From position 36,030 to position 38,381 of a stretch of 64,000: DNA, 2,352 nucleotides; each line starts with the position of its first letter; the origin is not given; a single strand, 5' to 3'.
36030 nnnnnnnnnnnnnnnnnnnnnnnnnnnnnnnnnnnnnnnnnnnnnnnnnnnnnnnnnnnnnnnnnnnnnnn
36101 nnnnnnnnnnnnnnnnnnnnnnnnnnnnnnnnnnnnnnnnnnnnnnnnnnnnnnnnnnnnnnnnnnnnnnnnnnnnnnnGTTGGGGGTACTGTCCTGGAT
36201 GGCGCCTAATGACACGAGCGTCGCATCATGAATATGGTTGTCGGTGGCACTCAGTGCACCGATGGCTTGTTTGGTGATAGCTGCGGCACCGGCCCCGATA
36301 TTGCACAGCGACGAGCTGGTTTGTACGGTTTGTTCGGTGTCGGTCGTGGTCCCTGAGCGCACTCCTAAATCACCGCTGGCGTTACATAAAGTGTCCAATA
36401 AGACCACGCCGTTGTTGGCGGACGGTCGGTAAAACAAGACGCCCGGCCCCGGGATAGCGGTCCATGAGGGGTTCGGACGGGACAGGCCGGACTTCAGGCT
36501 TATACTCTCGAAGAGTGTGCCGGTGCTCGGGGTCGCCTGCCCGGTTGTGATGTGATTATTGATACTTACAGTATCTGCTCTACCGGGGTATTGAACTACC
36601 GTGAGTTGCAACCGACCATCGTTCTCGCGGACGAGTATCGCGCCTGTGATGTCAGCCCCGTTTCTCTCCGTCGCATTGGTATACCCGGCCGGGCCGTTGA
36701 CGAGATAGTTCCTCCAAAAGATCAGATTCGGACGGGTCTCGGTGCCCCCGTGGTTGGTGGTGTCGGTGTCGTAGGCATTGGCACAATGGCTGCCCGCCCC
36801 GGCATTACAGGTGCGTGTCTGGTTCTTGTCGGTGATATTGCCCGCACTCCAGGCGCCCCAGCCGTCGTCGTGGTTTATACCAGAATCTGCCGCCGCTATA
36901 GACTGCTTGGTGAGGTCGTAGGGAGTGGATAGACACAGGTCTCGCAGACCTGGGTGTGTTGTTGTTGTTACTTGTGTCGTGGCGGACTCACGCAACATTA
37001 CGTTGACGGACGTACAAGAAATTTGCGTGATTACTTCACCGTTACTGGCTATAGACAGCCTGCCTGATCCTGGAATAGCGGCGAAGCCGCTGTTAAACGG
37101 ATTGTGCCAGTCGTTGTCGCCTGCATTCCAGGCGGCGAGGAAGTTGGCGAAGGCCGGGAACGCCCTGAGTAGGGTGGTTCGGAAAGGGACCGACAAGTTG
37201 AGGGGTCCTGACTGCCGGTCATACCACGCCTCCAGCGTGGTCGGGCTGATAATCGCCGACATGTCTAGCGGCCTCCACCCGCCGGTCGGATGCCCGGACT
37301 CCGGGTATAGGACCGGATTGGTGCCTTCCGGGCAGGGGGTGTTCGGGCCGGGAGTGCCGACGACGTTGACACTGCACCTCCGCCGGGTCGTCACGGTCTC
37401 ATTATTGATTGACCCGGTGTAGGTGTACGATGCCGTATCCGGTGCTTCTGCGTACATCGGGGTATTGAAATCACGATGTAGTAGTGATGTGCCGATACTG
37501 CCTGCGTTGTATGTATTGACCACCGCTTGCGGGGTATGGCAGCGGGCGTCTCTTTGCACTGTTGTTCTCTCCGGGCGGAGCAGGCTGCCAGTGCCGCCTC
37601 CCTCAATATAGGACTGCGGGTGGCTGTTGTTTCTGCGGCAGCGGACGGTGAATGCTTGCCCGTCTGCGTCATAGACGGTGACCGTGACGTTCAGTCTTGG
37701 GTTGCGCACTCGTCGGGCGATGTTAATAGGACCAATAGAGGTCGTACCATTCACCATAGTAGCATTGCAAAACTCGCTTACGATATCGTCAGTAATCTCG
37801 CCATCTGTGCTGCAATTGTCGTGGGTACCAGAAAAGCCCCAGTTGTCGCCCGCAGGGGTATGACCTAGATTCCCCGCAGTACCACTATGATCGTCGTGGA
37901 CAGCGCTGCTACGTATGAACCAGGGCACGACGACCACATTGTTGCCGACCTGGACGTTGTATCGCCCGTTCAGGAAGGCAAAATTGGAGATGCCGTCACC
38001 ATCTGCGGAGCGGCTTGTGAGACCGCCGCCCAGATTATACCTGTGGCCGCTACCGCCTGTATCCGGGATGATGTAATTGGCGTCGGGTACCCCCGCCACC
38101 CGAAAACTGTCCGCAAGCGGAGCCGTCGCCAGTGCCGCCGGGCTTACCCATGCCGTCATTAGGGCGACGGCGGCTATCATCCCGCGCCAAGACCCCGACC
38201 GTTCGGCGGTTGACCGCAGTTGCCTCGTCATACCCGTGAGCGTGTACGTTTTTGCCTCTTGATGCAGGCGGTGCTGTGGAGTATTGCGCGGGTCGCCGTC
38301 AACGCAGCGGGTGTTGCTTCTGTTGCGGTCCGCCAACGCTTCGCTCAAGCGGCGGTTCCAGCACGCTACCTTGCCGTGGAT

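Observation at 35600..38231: Shared ~750-aa Cys-containing N-terminal region plus two Ig-like modules present in giant genes A and C but absent from B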

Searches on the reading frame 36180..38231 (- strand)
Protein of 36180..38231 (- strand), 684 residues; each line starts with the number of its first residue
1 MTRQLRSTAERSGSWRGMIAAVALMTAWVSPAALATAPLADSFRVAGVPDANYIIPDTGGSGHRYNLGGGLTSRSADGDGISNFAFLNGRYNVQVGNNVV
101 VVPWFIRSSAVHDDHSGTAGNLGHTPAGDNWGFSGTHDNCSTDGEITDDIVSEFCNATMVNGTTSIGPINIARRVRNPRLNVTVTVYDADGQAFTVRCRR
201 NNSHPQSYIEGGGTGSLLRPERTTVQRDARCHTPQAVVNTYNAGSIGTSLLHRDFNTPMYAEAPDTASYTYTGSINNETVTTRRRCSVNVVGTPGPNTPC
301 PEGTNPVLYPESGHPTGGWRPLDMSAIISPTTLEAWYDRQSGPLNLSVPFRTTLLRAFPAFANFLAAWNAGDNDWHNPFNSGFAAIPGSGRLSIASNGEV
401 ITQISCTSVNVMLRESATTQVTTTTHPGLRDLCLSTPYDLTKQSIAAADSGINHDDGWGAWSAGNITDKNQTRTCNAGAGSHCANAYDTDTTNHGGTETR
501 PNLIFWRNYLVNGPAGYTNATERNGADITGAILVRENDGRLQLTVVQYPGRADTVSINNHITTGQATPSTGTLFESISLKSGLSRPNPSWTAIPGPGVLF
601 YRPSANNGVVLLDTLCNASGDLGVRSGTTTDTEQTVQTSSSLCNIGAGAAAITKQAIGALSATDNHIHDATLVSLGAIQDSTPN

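Call 13: find_homologous_proteins(query=window:36180-38231:-, max_evalue=0.001)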
Query window:36180-38231:- (684 aa): 7 proteins with E <= 0.001 among 8000 candidates.
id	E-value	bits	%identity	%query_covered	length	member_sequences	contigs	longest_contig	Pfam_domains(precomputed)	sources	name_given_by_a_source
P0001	0.0e+0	1104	74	100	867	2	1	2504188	-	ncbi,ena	-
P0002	4.3e-202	691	80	57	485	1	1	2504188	-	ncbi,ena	-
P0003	1.5e-160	554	56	45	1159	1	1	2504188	-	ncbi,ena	-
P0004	4.1e-157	543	55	45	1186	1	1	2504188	-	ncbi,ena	-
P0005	1.2e-155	538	56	44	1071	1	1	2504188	-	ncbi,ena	-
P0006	1.9e-155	537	55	44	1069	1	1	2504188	-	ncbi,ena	-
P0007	2.2e-111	391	71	39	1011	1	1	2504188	PF17766.8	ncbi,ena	-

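Call 15: find_encoding_contigs(protein=P0001, flank=10000, max_places=4)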
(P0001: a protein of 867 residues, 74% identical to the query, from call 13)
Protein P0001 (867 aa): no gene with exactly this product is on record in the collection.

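Call 17: find_encoding_contigs(protein=P0007, flank=10000, max_places=4)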
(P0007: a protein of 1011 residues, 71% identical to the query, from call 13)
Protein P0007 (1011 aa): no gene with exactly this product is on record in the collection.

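Call 18: list_cluster_members(proteins=[P0001, P0003, P0007])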
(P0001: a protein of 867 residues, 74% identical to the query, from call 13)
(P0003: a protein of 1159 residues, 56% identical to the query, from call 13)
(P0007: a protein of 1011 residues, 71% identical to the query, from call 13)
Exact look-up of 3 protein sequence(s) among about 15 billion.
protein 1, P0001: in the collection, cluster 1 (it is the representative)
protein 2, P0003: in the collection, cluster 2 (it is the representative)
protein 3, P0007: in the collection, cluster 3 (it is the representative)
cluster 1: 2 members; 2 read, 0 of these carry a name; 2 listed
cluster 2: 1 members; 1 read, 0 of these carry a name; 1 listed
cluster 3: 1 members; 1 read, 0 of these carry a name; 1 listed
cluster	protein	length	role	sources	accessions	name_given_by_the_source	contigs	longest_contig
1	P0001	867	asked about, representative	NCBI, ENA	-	-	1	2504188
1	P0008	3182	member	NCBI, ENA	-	-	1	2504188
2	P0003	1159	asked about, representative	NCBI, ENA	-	-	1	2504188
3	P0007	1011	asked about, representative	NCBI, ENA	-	-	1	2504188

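Call 42: search_protein_families(library=padloc, proteins=[window:36225-38129:-], max_evalue=1)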
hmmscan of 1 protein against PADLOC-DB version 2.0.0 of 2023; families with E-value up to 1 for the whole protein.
window:36225-38129:- (635 aa): 0 families

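Call 50: search_protein_representatives(alignment_id=A3)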
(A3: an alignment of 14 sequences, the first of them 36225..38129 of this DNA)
Query: 14 sequences, 634 profile positions. Proteins with E-value up to 0.001 (for the whole library): 6; up to 1e-10: 5; up to 1e-30: 4. The best 6 are listed.
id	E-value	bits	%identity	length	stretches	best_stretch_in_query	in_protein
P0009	0.0e+00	1163.3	-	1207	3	421-634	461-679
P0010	0.0e+00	1116.3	-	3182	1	1-634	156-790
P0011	1.9e-265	898.8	-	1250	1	1-634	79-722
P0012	1.7e-106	373.7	-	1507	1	418-634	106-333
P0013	2.9e-16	75.6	-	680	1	577-634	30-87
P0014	1.1e-06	43.9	-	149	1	10-118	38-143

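Call 52: find_encoding_contigs(protein=P0014, flank=8000, max_places=5)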
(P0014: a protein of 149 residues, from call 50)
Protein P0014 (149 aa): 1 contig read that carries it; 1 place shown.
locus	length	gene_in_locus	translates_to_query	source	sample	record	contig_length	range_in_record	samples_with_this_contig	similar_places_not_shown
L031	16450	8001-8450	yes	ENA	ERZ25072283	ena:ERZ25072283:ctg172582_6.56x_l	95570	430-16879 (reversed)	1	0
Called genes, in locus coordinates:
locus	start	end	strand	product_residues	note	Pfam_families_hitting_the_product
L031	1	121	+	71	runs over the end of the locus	-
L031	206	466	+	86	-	-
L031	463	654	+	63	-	-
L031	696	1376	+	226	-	PF02739:5_3_exonuc_N, PF01367:5_3_exonuc (weak)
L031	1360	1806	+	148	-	PF19835:SegE_GIY-YIG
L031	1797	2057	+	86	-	-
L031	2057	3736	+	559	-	PF13155:Toprim_2, PF03796:DnaB_C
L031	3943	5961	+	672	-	PF00317:Ribonuc_red_lgN, PF02867:Ribonuc_red_lgC, PF00462:Glutaredoxin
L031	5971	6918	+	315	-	PF00268:Ribonuc_red_sm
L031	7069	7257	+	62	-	-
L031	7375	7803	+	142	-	-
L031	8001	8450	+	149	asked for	-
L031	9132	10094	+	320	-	-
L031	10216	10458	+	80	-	-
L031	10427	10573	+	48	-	-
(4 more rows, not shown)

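Call 53: find_encoding_contigs(protein=P0013, flank=8000, max_places=5)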
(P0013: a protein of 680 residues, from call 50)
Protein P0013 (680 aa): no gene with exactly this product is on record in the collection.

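Call 57: search_protein_families(library=pfam, proteins=[P0013, P0014], max_evalue=1)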
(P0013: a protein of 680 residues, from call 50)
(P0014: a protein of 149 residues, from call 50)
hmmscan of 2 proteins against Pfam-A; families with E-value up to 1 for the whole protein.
P0013 (680 aa): 3 families
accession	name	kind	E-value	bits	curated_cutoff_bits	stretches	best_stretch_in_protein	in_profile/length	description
PF06468.19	Spond_N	-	7.3e-40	137.6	24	1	280-447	2-178/194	Spondin_N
PF23197.1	IG_AIR9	-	0.0011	19.2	27.5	0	478-545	4-69/87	AIR9 A9 domain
PF16709.11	SCAB-Ig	-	0.086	13.3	27.6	1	107-173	9-73/98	Ig domain of plant-specific actin-binding protein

P0014 (149 aa): 0 families

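Call 80: search_protein_families(library=phrogs, proteins=[P0014], max_evalue=0.1)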
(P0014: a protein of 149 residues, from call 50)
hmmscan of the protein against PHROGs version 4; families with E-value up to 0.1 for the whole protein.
P0014 (149 aa): 0 families

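Call 110: search_solved_structures(query=A3, max_evalue=10, show_alignments=0)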
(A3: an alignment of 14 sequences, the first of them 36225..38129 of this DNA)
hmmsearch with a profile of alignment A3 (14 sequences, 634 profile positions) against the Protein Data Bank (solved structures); distinct sequences matched with E-value up to 10: 52.
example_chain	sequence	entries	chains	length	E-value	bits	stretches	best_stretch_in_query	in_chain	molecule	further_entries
5yt7_A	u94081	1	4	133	0.085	14.5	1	26-112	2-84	Azurin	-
4wkx_A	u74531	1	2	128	0.27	12.9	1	51-112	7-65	Azurin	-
4bww_A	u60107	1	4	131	0.39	12.3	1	51-112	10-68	AZURIN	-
2ft6_A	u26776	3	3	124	0.42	12.2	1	51-112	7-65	Azurin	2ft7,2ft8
8f5k_A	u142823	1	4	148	0.43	12.2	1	51-112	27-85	Azurin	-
2xv0_A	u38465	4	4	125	0.43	12.2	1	51-112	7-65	AZURIN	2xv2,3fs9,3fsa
2fta_A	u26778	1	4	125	0.43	12.2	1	51-112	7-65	Azurin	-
8f5l_A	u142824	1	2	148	0.44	12.2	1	51-111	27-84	Azurin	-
3fsv_A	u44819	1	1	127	0.44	12.2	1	51-112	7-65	Azurin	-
1gr7_A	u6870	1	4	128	0.45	12.2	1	51-112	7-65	AZURIN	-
2hx7_A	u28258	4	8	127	0.45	12.1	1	51-112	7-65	Azurin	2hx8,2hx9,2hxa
7ygi_C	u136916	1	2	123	0.45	12.1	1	51-112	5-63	Azurin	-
1ag0_A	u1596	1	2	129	0.45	12.1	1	51-112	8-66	AZURIN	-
3fsw_A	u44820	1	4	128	0.45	12.1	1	51-112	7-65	Azurin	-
1ilu_A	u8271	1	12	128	0.45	12.1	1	51-112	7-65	AZURIN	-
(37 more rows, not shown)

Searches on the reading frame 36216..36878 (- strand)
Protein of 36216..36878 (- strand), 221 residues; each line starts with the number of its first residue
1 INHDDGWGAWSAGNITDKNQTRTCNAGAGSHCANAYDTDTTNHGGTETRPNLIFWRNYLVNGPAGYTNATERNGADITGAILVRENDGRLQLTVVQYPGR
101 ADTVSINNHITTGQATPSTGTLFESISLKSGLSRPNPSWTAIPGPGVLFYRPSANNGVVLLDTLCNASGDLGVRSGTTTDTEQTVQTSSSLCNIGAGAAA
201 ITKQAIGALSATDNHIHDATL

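Call 47: search_protein_families(library=pfam, proteins=[window:36225-36872:-], max_evalue=10)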
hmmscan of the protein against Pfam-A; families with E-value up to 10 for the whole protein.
window:36225-36872:- (216 aa): 0 families

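Call 59: find_related_loci(query=A4, collection=metagenome_contigs, flank=6000)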
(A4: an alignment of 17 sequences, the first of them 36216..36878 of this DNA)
Query A4 (221 aa) in metagenome_contigs; peptide patterns used: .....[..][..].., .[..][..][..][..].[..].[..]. (x = any residue, [..] = any of these).
81 stretches matched a pattern, but none encodes a relative of the query by tblastn (E <= 1e-3).

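Call 64: predict_structure(alignment_id=A4)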
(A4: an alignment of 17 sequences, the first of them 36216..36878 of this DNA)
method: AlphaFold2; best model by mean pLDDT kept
length: 221 residues; sequences in the alignment: 17
mean_pLDDT: 61.2   pTM: 0.53
mean pLDDT of the five models: 61.2, 54.3, 53.4, 50.6, 47.1
residues with pLDDT >= 90: 27; 70-90: 51; 50-70: 63; < 50: 80
segments of 3 or more residues with pLDDT < 50: 1-15, 26-44, 133-160, 176-180, 211-221
pLDDT, mean of each block of 10 residues (from residue 1): 41 52 51 42 59 79 67 90 85 93 89 81 88 41 39 42 59 52 58 53 56 34 27
secondary structure, 60 per line:
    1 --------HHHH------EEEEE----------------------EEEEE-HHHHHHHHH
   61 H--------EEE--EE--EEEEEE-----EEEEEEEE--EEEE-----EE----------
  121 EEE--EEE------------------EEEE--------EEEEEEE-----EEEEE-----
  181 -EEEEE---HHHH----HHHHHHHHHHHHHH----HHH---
elements in order: H9-12 E19-23 E46-50 H52-61 E70-72 E79-84 E90-97 E100-103 E121-123 E126-128 E147-150 E159-165 E171-175 E182-186 H190-193 H198-211

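Call 72: fold_search(model_id=the predicted structure, library=pdb)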
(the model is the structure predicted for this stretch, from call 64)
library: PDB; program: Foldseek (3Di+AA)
matches with E <= 10: 351; with E <= 0.001: 0
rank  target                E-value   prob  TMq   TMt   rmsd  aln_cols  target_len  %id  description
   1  4agt_A                2.7e-01  0.30  0.16  0.12  15.5       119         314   13  Crystal Structure of Fucose binding lectin from Aspergillus Fumigatus (AFL) in complex with Fuc1-6GlcNAc. (released 2013-02-13)
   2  4imn                  4.9e-01  0.11  0.17  0.23  15.7       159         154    9  Crystal structure of wild type human Lipocalin PGDS bound with PEG MME 2000 (released 2013-03-20)
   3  2czu_A                4.9e-01  0.06  0.12  0.16  15.2       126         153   13  lipocalin-type prostaglandin D synthase (released 2006-10-03)
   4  6z6c_BBB              5.2e-01  0.23  0.17  0.12  15.3       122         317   13  Crystal structurel of FleA lectin in complex with a monovalent inhibitor (released 2021-04-07)
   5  2czu_B                5.2e-01  0.08  0.13  0.18  15.2       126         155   12  lipocalin-type prostaglandin D synthase (released 2006-10-03)
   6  2e4j_MODEL_1_A        7.0e-01  0.06  0.12  0.15  14.3       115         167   14  Solution Structure of mouse Lipocalin-type Prostaglandin D Synthase (released 2007-08-21)
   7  4g7h_C                7.0e-01  0.05  0.11  0.03  15.6       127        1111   10  Crystal structure of Thermus thermophilus transcription initiation complex (released 2012-10-31)
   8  6z6c_AAA              7.8e-01  0.16  0.16  0.12  15.6       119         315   13  Crystal structurel of FleA lectin in complex with a monovalent inhibitor (released 2021-04-07)
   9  9s6c_B                9.9e-01  0.03  0.13  0.10  13.5       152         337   16  B12 Binding protein - BtuK1 (released 2025-09-17)
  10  5grs_A                1.1e+00  0.08  0.15  0.09  15.9       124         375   14  Complex structure of the fission yeast SREBP-SCAP binding domains (released 2016-12-14)
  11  4os3_A                1.1e+00  0.06  0.16  0.20  15.8       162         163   10  Three-dimensional structure of the C65A-W112F double mutant of Human lipocalin-type Prostaglandin D Synthase apo-form (released 2014-08-06)
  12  4os8_B                1.2e+00  0.08  0.17  0.22  15.1       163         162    9  Three-dimensional structure of the C65A-W54F-W112F triple mutant of Human lipocalin-type Prostaglandin D Synthase apo- (released 2014-08-06)
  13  7c38_B                1.2e+00  0.04  0.13  0.09  19.6       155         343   10  Crystal structure of AofleA from Arthrobotrys oligospora in complex with L-fucose (released 2020-07-29)
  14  4os0_A                1.3e+00  0.06  0.16  0.20  15.8       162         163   10  Three-dimensional structure of the C65A-W54F double mutant of Human lipocalin-type Prostaglandin D Synthase apo-form (released 2014-08-06)
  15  8hta_MODEL_1_A        1.3e+00  0.05  0.14  0.18  15.3       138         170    9  Solution Structure of the C65A/C167A Mutant of Human Lipocalin-type Prostaglandin D Synthase (released 2023-04-19)
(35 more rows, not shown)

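Call 73: fold_search(model_id=the predicted structure, library=viral)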
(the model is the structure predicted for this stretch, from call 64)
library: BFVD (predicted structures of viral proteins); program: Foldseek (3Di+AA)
matches with E <= 10: 599; with E <= 0.001: 0
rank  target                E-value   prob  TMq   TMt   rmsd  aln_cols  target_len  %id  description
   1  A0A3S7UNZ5            8.9e-02  0.23  0.14  0.18  16.1       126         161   13  Uncharacterized protein [Lactobacillus phage Iacchus]
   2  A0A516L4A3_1          9.5e-02  0.06  0.13  0.05  27.9       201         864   17  (no name in the UniProt tables at hand)
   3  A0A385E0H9            1.0e-01  0.13  0.15  0.17  15.3       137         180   18  Uncharacterized protein [Gordonia phage Schmidt]
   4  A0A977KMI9            1.4e-01  0.16  0.18  0.05  17.3       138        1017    9  (no name in the UniProt tables at hand)
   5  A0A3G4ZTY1            1.8e-01  0.16  0.20  0.16  11.3       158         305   10  SprT-like protein [Edafosvirus sp.]
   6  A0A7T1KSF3            1.9e-01  0.06  0.11  0.09  15.0       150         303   13  Uncharacterized protein [Gordonia phage Lilbeanie]
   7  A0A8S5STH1            2.1e-01  0.07  0.09  0.07  17.4       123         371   12  WD-40 repeat protein (Fragment) [Siphoviridae sp. ctZUr4]
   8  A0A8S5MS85            2.3e-01  0.16  0.15  0.24  11.8       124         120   11  Uncharacterized protein [Podoviridae sp. ctwV53]
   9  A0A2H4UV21            2.3e-01  0.09  0.14  0.11  13.0       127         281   14  Uncharacterized protein [Bodo saltans virus]
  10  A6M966                2.3e-01  0.08  0.14  0.05  18.8       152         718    8  (no name in the UniProt tables at hand)
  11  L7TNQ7                3.0e-01  0.11  0.15  0.05  14.2       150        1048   11  Uncharacterized protein [Haloarcula vallismortis tailed virus 1]
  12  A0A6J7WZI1            4.8e-01  0.08  0.15  0.17  22.6       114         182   16  Collagen triple helix repeat [uncultured Caudovirales phage]
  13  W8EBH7                5.5e-01  0.06  0.13  0.04  19.9       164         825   10  Tail fiber protein [Pseudomonas phage phiPsa374]
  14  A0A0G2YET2            5.5e-01  0.04  0.11  0.15  18.1       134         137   14  NSP3 (Fragment) [Rotavirus C]
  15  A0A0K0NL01            5.5e-01  0.02  0.12  0.11  16.1       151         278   16  Uncharacterized protein [Gordonia phage GMA3]
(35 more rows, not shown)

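Call 80: search_protein_families(library=phrogs, proteins=[window:36216-36878:-], max_evalue=0.1)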
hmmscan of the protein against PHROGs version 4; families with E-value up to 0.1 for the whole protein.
window:36216-36878:- (221 aa): 0 families

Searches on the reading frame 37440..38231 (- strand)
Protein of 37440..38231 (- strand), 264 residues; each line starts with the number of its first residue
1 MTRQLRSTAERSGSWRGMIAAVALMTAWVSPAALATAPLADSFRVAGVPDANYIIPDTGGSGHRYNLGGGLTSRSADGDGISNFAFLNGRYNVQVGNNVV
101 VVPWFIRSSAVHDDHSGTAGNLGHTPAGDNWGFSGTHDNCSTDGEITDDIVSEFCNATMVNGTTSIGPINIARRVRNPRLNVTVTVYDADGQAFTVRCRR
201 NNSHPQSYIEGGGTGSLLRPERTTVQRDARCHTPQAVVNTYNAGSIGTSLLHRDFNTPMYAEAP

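Call 11: search_protein_families(library=pfam, proteins=[window:37440-38231:-], max_evalue=5)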
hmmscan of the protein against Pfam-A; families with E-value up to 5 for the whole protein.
window:37440-38231:- (264 aa): 1 family
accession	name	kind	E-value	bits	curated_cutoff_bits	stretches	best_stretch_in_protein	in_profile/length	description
PF02362.26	B3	-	0.05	14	30.1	1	168-216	19-68/101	B3 DNA binding domain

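Call 47: search_protein_families(library=pfam, proteins=[window:37452-38129:-], max_evalue=10)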
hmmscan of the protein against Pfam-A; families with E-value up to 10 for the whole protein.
window:37452-38129:- (226 aa): 1 family
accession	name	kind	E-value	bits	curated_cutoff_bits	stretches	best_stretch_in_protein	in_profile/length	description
PF02362.26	B3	-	0.039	14.3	30.1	1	134-182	19-68/101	B3 DNA binding domain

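Call 80: search_protein_families(library=phrogs, proteins=[window:37452-38129:-], max_evalue=0.1)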
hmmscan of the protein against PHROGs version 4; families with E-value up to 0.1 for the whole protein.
window:37452-38129:- (226 aa): 0 families

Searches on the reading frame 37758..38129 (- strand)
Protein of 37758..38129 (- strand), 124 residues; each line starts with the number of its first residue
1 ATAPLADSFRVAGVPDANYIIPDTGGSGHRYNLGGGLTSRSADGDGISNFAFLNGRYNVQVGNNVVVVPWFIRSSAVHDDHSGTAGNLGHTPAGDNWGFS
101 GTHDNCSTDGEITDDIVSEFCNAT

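Call 99: find_related_loci(query=A7, collection=viral_contigs, flank=6000)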
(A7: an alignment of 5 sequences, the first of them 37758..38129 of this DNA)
Query A7 (124 aa) in viral_contigs; peptide patterns used: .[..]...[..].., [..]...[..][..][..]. (x = any residue, [..] = any of these).
306 stretches matched a pattern, but none encodes a relative of the query by tblastn (E <= 1e-3).

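Call 100: find_related_loci(query=A7, collection=metagenome_contigs, flank=6000)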
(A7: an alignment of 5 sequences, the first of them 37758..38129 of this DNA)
Query A7 (124 aa) in metagenome_contigs; peptide patterns used: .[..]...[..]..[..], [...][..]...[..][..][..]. (x = any residue, [..] = any of these).
234 stretches matched a pattern, but none encodes a relative of the query by tblastn (E <= 1e-3).
